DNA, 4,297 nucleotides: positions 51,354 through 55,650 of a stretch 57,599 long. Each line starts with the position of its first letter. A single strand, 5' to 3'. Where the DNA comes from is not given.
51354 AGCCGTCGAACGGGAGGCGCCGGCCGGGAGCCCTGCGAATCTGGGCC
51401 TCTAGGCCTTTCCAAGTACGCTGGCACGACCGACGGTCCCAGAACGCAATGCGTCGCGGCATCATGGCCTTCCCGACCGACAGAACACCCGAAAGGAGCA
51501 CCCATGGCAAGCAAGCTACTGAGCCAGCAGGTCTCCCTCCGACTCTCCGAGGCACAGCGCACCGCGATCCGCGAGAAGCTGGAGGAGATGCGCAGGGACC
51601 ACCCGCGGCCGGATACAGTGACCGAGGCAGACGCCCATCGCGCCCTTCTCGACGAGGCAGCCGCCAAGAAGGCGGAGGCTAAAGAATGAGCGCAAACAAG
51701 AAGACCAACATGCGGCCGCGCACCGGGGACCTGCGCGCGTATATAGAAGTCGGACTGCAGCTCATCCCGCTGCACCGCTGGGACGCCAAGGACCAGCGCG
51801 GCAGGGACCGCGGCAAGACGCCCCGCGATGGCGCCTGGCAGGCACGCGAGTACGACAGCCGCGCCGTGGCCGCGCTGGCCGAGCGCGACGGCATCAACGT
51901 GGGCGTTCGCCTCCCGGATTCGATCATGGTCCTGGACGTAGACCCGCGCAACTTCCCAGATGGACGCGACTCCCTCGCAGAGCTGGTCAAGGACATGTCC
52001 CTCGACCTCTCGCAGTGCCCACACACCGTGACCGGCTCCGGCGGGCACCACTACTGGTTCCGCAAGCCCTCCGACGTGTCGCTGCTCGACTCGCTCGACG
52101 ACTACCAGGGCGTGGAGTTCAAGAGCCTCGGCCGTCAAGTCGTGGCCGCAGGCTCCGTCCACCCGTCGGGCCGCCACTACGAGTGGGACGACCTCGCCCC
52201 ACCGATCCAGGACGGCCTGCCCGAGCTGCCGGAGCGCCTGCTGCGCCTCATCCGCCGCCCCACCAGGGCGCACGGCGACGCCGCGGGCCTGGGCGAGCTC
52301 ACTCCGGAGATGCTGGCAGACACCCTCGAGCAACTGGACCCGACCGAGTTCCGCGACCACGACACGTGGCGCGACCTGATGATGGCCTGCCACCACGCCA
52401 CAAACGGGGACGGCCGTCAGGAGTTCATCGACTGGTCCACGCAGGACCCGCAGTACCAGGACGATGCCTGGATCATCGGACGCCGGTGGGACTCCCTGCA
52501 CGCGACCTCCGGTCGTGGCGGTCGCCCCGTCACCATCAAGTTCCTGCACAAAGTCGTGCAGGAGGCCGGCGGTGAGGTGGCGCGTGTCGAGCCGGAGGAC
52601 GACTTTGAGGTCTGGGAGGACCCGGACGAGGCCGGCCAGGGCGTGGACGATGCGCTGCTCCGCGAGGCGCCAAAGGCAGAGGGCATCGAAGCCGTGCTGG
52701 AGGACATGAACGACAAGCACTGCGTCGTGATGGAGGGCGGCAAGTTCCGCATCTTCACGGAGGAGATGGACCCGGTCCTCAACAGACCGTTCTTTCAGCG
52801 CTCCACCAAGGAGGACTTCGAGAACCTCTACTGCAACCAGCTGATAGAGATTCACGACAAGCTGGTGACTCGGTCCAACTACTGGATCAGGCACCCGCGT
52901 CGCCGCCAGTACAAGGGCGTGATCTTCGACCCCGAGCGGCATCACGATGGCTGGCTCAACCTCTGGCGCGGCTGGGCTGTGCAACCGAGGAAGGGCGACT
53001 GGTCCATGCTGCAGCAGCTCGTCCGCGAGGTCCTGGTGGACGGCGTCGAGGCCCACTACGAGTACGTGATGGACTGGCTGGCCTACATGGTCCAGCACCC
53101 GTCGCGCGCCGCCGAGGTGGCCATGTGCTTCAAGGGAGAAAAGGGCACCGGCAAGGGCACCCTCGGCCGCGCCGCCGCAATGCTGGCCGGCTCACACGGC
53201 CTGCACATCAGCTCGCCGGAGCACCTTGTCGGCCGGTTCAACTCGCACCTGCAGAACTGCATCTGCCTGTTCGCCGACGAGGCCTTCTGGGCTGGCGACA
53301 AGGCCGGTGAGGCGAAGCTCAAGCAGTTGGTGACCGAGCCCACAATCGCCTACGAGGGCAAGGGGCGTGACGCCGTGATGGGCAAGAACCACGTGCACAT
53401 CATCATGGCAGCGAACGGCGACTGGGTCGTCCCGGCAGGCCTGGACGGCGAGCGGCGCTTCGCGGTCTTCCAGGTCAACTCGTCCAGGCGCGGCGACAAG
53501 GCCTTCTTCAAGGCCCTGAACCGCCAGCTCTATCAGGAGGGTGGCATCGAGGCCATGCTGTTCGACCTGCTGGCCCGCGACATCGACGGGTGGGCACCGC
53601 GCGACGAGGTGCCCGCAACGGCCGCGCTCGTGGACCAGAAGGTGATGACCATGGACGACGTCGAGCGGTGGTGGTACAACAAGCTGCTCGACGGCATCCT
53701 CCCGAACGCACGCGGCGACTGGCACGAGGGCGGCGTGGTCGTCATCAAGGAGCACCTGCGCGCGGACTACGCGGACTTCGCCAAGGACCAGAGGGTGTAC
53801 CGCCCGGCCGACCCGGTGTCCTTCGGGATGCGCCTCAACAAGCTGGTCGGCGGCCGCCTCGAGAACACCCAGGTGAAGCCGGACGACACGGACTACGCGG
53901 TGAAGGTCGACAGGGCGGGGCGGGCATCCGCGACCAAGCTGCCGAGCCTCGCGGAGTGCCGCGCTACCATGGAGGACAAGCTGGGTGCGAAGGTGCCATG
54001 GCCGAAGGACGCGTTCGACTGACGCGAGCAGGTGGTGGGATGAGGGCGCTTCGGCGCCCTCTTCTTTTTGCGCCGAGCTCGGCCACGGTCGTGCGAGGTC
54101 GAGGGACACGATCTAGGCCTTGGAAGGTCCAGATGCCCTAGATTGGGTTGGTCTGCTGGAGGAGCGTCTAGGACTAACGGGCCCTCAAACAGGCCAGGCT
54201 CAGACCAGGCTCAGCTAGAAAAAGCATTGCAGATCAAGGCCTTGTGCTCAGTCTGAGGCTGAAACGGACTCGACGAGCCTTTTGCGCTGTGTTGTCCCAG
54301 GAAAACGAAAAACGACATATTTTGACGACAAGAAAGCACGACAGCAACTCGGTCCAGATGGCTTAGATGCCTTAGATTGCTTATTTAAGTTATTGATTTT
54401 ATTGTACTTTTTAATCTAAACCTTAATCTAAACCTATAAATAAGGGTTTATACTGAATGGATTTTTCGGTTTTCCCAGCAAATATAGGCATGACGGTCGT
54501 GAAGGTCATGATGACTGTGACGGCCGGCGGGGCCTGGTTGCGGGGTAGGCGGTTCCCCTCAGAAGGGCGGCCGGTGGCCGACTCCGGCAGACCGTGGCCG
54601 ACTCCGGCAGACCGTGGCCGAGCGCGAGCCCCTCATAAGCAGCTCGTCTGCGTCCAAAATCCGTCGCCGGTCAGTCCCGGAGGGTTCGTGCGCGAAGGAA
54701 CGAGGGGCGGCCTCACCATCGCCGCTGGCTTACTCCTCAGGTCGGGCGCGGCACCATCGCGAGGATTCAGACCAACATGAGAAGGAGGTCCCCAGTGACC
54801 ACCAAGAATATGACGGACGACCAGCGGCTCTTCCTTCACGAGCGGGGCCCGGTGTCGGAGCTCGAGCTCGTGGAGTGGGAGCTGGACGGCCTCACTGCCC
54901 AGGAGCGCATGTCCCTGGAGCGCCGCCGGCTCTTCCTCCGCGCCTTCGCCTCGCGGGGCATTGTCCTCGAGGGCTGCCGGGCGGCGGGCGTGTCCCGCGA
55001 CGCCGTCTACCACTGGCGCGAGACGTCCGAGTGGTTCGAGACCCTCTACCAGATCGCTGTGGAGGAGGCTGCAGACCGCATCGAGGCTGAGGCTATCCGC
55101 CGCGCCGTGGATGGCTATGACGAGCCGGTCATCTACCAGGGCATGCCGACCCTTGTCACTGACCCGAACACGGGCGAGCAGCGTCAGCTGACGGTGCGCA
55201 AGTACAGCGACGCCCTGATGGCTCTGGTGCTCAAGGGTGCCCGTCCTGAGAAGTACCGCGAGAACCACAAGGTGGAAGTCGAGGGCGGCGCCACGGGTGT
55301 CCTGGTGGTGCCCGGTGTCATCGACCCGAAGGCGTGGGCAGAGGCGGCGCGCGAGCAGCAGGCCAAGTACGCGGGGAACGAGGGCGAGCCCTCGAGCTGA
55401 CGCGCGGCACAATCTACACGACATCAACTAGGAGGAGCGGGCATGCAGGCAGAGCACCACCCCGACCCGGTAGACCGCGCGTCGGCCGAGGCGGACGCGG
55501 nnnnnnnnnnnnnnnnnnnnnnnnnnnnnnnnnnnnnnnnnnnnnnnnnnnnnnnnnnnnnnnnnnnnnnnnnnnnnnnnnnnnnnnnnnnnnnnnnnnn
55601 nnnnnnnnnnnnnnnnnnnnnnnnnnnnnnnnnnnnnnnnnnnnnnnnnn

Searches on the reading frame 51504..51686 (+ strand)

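Call 65: search_protein_families(library=phrogs, proteins=[window:51504-51686:+], max_evalue=0.01)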
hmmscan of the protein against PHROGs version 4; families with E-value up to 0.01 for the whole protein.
window:51504-51686:+ (61 aa): 1 family
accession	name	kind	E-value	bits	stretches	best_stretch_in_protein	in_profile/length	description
phrog_19009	-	unknown function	8.6e-32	111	1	1-61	58-118/118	-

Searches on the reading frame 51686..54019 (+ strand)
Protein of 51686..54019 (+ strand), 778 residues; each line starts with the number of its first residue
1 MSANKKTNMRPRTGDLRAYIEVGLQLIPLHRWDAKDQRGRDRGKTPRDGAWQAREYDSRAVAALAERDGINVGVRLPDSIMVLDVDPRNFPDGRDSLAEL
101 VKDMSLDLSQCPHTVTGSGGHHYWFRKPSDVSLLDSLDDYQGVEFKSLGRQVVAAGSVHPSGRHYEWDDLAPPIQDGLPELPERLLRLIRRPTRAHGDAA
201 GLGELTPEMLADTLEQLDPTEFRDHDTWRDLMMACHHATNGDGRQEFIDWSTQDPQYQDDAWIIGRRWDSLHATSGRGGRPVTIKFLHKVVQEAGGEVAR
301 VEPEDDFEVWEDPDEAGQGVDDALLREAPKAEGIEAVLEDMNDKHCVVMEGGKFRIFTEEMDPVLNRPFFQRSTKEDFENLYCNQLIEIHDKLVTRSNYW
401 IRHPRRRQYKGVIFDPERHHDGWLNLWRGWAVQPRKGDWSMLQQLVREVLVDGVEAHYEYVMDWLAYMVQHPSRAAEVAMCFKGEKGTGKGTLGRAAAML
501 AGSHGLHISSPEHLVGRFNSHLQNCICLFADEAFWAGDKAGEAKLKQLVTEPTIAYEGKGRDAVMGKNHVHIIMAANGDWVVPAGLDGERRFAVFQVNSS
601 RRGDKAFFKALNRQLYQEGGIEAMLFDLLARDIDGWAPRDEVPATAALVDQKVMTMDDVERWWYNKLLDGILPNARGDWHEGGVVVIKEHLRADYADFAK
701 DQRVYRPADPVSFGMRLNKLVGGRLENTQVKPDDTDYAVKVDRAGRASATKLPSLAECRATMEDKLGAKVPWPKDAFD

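Call 34: search_protein_families(library=pfam, proteins=[window:51686-54019:+], max_evalue=0.01)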
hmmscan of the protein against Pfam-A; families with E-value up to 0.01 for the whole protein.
window:51686-54019:+ (778 aa): 3 families
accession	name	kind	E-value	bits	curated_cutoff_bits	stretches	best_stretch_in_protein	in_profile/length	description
PF09250.16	Prim-Pol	-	5.1e-24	85.9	22.8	1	18-182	3-156/158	Bifunctional DNA primase/polymerase, N-terminal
PF19263.5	DUF5906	-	1.1e-21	78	27.6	1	482-591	1-114/114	Family of unknown function (DUF5906)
PF08707.16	PriCT_2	-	4.2e-14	53.1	22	1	211-287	2-73/77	Primase C terminal 2 (PriCT-2)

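Call 60: find_related_loci(query=window:51686-54019:+, collection=viral_contigs, flank=1600)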
Query window:51686-54019:+ (778 aa) in viral_contigs; peptide patterns used: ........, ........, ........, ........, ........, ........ (x = any residue, [..] = any of these).
39 stretches matched a pattern; 39 encode a relative of the query (tblastn E <= 1e-3); 38 distinct loci.
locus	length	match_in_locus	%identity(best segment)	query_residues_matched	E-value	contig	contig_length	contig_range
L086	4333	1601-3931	93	2-778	0e+0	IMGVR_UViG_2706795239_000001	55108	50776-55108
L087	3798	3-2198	96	47-778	0e+0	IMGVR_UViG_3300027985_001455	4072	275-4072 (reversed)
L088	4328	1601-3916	86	6-778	0e+0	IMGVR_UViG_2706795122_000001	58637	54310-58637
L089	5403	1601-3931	85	1-778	0e+0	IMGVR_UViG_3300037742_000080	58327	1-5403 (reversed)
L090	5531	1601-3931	83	1-778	0e+0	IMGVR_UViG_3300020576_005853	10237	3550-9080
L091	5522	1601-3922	83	4-778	0e+0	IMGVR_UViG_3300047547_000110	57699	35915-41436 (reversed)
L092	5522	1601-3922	85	5-778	0e+0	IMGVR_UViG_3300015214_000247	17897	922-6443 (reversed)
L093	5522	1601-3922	83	4-778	0e+0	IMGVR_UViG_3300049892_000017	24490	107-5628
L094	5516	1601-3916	84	1-773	0e+0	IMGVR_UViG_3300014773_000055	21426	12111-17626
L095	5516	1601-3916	84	6-778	0e+0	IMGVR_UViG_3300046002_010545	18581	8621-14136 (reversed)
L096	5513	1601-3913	83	7-778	0e+0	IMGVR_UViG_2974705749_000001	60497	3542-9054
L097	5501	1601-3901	84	6-773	0e+0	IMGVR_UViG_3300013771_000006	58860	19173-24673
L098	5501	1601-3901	84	6-773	0e+0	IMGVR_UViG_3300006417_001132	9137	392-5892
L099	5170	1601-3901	84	6-773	0e+0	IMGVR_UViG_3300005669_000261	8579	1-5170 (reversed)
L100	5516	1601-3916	83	1-773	0e+0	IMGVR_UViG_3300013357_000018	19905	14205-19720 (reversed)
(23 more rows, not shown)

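Call 64: search_solved_structures(query=window:51686-54019:+, max_evalue=1)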
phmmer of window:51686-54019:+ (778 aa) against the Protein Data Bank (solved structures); distinct sequences matched with E-value up to 1: 2.
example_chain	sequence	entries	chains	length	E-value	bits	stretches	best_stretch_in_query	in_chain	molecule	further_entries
6k9e_A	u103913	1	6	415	1.5e-07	33.4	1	459-602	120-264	Primase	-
6k9c_A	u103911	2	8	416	1.5e-07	33.4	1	459-602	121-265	Primase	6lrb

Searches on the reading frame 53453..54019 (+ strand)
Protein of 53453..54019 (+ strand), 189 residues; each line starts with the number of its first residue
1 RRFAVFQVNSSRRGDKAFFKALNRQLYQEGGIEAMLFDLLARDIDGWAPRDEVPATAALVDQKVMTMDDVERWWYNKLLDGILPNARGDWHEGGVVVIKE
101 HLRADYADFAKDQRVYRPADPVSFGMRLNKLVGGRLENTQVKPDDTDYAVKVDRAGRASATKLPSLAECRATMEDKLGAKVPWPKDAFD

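Call 65: search_protein_families(library=phrogs, proteins=[window:53486-54019:+], max_evalue=0.01)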
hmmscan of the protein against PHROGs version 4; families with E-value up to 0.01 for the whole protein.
window:53486-54019:+ (178 aa): 1 family
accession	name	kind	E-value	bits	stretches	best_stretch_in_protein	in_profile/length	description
phrog_1156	-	DNA, RNA and nucleotide metabolism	5.9e-22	79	1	3-177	692-848/855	DNA primase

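Call 66: find_homologous_proteins(query=window:53453-54019:+, max_evalue=0.001)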
Query window:53453-54019:+ (189 aa): 9 proteins with E <= 0.001 among 212 candidates.
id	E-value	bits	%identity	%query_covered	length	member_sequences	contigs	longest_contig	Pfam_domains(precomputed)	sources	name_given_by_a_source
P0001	2.1e-100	352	79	100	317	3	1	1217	PF19263.6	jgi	jgi:phage/plasmid-associated DNA primase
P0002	6.5e-100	351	80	100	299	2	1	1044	PF19263.6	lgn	-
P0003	2.0e-74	267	66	97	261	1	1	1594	PF19263.6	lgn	-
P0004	6.2e-70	253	61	99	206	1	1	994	-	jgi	jgi:hypothetical protein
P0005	1.4e-63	232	68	82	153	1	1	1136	-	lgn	-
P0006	3.1e-40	156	62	63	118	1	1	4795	-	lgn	-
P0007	2.5e-26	111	57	56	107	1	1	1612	-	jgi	jgi:hypothetical protein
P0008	2.0e-24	104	44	72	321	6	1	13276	PF19263.6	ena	-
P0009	6.2e-9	54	32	97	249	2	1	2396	PF19263.6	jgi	jgi:hypothetical protein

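Call 72: predict_structure(alignment_id=A1)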
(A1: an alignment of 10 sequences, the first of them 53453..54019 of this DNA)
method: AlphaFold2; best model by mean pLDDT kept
length: 189 residues; sequences in the alignment: 10
mean_pLDDT: 75.6   pTM: 0.64
mean pLDDT of the five models: 75.6, 73.8, 73.0, 72.8, 40.5
residues with pLDDT >= 90: 47; 70-90: 75; 50-70: 45; < 50: 22
segments of 3 or more residues with pLDDT < 50: 1-14, 49-52, 187-189
pLDDT, mean of each block of 10 residues (from residue 1): 35 50 63 63 53 60 82 91 88 91 90 74 86 89 87 92 93 86 63
secondary structure, 60 per line:
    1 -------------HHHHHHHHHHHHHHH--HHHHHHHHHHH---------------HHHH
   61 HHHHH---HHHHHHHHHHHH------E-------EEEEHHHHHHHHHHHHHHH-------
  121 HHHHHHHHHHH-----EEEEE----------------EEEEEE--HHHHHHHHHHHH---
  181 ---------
elements in order: H14-28 H31-41 H57-65 H69-80 E95-98 H99-113 H121-131 E137-141 E158-163 H166-177

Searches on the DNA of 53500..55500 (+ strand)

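Call 7: search_dna_similar(query=window:53500-55500:+, collection=phages, mode=distant, max_rows=25)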
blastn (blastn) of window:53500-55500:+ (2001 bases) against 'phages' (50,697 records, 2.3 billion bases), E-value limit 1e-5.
Records with a match: 43; places in all: 58; records where one place covers at least 80% of the query: 6.
Best place of each record, by identity: 90-95% 5; 80-90% 5; 60-80% 33.
By first word of the organism name: Xanthomonas 21; Pseudomonas 10; Stenotrophomonas 7; Janthinobacterium 2; Variovorax 2; Ruegeria 1.
By host as written in the record: Xanthomonas arboricola pv. juglandis IVIA 1317-1a 6; Pseudomonas aeruginosa 4; Xanthomonas translucens pv. translucens (DSM 18974) 4; Xanthomonas sp. 3; Stenotrophomonas maltophilia D1585 3; Pseudomonas sp. PA14 2; Pseudomonas aeruginosa PA14 2; Janthinobacterium lividum EIF1 2; and 12 more.
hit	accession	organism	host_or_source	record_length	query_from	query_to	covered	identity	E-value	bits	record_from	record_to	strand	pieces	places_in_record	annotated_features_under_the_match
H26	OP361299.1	Pseudomonas phage phiH2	Pseudomonas sp. PA14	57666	1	2001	100%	94.6%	0e+0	3131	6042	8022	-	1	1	hypothetical protein (x2) | primase domain containing protein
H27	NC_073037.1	Pseudomonas phage phiH2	Pseudomonas sp. PA14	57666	1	2001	100%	94.6%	0e+0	3131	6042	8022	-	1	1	hypothetical protein (x2) | primase domain containing protein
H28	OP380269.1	Pseudomonas phage phiH1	Pseudomonas aeruginosa PA14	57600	1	2001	100%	94.3%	0e+0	3103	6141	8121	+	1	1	terminase small subunit | primase/helicase | repressor PtrB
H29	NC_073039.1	Pseudomonas phage phiH1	Pseudomonas aeruginosa PA14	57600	1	2001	100%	94.3%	0e+0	3103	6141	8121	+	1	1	terminase small subunit | primase/helicase | repressor PtrB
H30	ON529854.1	Janthinobacterium phage vB_JliS-Donnerlittchen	Janthinobacterium lividum EIF1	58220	1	1880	94%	71.8%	0e+0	994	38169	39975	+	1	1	hypothetical protein | putative P4-specific DNA primase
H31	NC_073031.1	Janthinobacterium phage vB_JliS-Donnerlittchen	Janthinobacterium lividum EIF1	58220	1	1880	94%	71.8%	0e+0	994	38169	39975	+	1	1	hypothetical protein | putative P4-specific DNA primase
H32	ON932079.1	Xanthomonas phage vB_Xar_IVIA-DoCa5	Xanthomonas arboricola pv. juglandis ...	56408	1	1991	76%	74.4%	8e-126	947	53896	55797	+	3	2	putative terminase small subunit | putative primase/polymerase | hypothetical protein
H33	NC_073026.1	Xanthomonas phage vB_Xar_IVIA-DoCa5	Xanthomonas arboricola pv. juglandis ...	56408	1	1991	76%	74.4%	8e-126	947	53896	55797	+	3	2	putative terminase small subunit | putative primase/polymerase | hypothetical protein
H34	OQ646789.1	Pseudomonas phage PA_LZ02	Pseudomonas aeruginosa PAO1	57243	1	1164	58%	94.1%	0e+0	1797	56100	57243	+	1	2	putative primase/polymerase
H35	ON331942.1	Stenotrophomonas phage vB_Sm_QDWS359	Stenotrophomonas maltophilia SM102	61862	5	1887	65%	79.9%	2e-158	1145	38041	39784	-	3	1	terminase small subunit | bifunctional DNA primase/polymerase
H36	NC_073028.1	Stenotrophomonas phage vB_Sm_QDWS359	Stenotrophomonas maltophilia SM102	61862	5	1887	65%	79.9%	2e-158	1145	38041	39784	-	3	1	terminase small subunit | bifunctional DNA primase/polymerase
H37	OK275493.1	Xanthomonas phage MET13-T1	Xanthomonas sp.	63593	5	1887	66%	78.5%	7e-152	1053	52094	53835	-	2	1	terminase small subunit | hypothetical protein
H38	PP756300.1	Xanthomonas phage vB_XeuM-YB23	Xanthomonas euvesicatoria KACC 18468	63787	5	1887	66%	78.1%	9e-151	1031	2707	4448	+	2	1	hypothetical protein (x2)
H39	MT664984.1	Xanthomonas phage Xp12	Xanthomonas oryzae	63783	5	1887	66%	78.1%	2e-153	1036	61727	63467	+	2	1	hypothetical protein | integrase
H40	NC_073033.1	Xanthomonas phage Xp12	Xanthomonas oryzae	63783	5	1887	66%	78.1%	2e-153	1036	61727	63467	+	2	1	hypothetical protein | integrase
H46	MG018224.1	Stenotrophomonas phage DLP4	Stenotrophomonas maltophilia D1585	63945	4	1880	66%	76.7%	3e-138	936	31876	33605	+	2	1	TerS | primase | promoter | terminator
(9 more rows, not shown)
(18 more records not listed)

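Call 10: get_annotated_region(hit=H28, flank=500)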
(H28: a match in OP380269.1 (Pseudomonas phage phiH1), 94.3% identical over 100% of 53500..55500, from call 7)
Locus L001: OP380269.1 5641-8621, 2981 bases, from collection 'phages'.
description: Pseudomonas phage phiH1, complete genome.
organism: Pseudomonas phage phiH1 (NCBI taxid 2982871)
taxonomy: Viruses; Duplodnaviria; Heunggongvirae; Uroviricota; Caudoviricetes; Pamexvirus
host: Pseudomonas aeruginosa PA14; source: environment; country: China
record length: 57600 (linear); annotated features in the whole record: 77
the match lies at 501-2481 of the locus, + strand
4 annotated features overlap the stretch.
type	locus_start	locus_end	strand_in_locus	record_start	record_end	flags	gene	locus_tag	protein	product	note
CDS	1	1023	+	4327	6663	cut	-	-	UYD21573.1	primase/helicase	GP08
CDS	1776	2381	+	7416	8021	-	-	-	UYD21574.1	terminase small subunit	GP09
CDS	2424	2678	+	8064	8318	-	-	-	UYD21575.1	repressor PtrB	GP10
CDS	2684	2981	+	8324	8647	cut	-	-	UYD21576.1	HNH homing endonuclease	GP11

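Call 12: get_annotated_region(hit=H46, flank=500)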
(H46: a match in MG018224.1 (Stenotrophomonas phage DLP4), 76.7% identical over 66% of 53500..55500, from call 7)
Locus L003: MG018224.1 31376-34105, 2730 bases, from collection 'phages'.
description: Stenotrophomonas phage DLP4, complete genome.
organism: Stenotrophomonas phage DLP4 (NCBI taxid 2047758)
taxonomy: Viruses; Duplodnaviria; Heunggongvirae; Uroviricota; Caudoviricetes; Mesyanzhinovviridae; Bradleyvirinae; Bosavirus
host: Stenotrophomonas maltophilia D1585; source: -; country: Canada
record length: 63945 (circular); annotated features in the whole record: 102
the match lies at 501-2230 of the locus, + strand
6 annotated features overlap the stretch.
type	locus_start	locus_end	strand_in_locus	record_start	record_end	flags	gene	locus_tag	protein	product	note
CDS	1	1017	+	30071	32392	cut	-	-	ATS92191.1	primase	-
regulatory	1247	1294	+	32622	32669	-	-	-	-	promoter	-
regulatory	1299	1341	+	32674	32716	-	-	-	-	terminator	-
CDS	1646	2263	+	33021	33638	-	-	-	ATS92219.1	TerS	-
CDS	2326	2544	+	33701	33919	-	-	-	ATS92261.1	hypothetical protein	-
CDS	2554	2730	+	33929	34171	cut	-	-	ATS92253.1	hypothetical protein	-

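Call 15: search_dna_similar(query=window:54023-54795:+, collection=phages, mode=distant, max_rows=40, max_evalue=0.01)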
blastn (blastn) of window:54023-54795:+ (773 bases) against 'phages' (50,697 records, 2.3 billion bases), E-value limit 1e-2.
Records with a match: 23; places in all: 34; records where one place covers at least 80% of the query: 5.
Best place of each record, by identity: 95-99% 2; 90-95% 5; 60-80% 16.
By first word of the organism name: Pseudomonas 9; Xanthomonas 6; Stenotrophomonas 4; Janthinobacterium 2; Variovorax 2.
By host as written in the record: Pseudomonas aeruginosa 4; Pseudomonas sp. PA14 2; Pseudomonas aeruginosa PA14 2; Janthinobacterium lividum EIF1 2; Xanthomonas translucens pv. translucens (DSM 18974) 2; Xanthomonas arboricola pv. juglandis IVIA 1317-1a 2; Xanthomonas oryzae pv. oryzae 2; Stenotrophomonas maltophilia SM102 2; and 4 more.
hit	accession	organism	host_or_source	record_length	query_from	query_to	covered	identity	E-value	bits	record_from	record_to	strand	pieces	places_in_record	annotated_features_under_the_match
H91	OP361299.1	Pseudomonas phage phiH2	Pseudomonas sp. PA14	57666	1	773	100%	92.6%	0e+0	1146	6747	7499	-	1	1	hypothetical protein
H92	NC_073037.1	Pseudomonas phage phiH2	Pseudomonas sp. PA14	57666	1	773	100%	92.6%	0e+0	1146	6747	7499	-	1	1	hypothetical protein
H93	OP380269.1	Pseudomonas phage phiH1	Pseudomonas aeruginosa PA14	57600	1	773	100%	91.9%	0e+0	1119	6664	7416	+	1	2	terminase small subunit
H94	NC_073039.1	Pseudomonas phage phiH1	Pseudomonas aeruginosa PA14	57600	1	773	100%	91.9%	0e+0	1119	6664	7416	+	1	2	terminase small subunit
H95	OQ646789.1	Pseudomonas phage PA_LZ02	Pseudomonas aeruginosa PAO1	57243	1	641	83%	91.3%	0e+0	912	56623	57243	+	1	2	none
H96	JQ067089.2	Pseudomonas phage PaMx28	Pseudomonas aeruginosa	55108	9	400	51%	78.9%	5e-86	324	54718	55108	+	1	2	terminator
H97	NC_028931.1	Pseudomonas phage PaMx28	Pseudomonas aeruginosa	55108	9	400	51%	78.9%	5e-86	324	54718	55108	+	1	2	terminator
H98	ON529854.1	Janthinobacterium phage vB_JliS-Donnerlittchen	Janthinobacterium lividum EIF1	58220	57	428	48%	67.8%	3e-19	103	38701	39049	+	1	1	none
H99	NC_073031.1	Janthinobacterium phage vB_JliS-Donnerlittchen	Janthinobacterium lividum EIF1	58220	57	428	48%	67.8%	3e-19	103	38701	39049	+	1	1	none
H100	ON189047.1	Xanthomonas phage Mallos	Xanthomonas translucens pv. translucens ...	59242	157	402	32%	69.7%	6e-15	89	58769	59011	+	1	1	hypothetical protein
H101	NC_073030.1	Xanthomonas phage Mallos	Xanthomonas translucens pv. translucens ...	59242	157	402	32%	69.7%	6e-15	89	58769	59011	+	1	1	hypothetical protein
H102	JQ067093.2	Pseudomonas phage PaMx74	Pseudomonas aeruginosa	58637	160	396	31%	67.6%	6e-9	69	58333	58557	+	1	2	none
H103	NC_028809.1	Pseudomonas phage PaMx74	Pseudomonas aeruginosa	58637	160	396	31%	67.6%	6e-9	69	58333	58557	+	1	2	none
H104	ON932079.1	Xanthomonas phage vB_Xar_IVIA-DoCa5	Xanthomonas arboricola pv. juglandis ...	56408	143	357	28%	68.6%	6e-9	69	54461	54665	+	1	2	none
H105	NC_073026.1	Xanthomonas phage vB_Xar_IVIA-DoCa5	Xanthomonas arboricola pv. juglandis ...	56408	143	357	28%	68.6%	6e-9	69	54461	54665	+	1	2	none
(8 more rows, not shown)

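Call 28: search_rna_families(source=window, start=54000, end=54820, threshold=evalue, max_evalue=10)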
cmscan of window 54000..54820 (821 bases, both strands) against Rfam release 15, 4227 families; matches with E-value up to 10: 5.
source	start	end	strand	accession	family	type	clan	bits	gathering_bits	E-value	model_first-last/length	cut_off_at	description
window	54000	54064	+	RF02144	rsmX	Gene;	CL00106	18.8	56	0.46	48-114/114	5'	rsmX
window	54178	54266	+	RF00831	mir-73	Gene; miRNA;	CL00090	15.5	86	1.5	1-94/94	no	mir-73 microRNA precursor family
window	54038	54065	+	RF02610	BSR0709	Gene; sRNA;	-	15.3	382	0.091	285-312/318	no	Brucella sRNA 0709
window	54538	54598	-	RF02807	PyrR209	Gene; snRNA; snoRNA; HACA-box;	-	14.4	42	9.9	1-65/65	no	Pyrobaculum sRNA 209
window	54037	54237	+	RF02603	BASRCII26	Gene; sRNA;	-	14.1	218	0.63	1-190/190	no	Brucella sRNA CII26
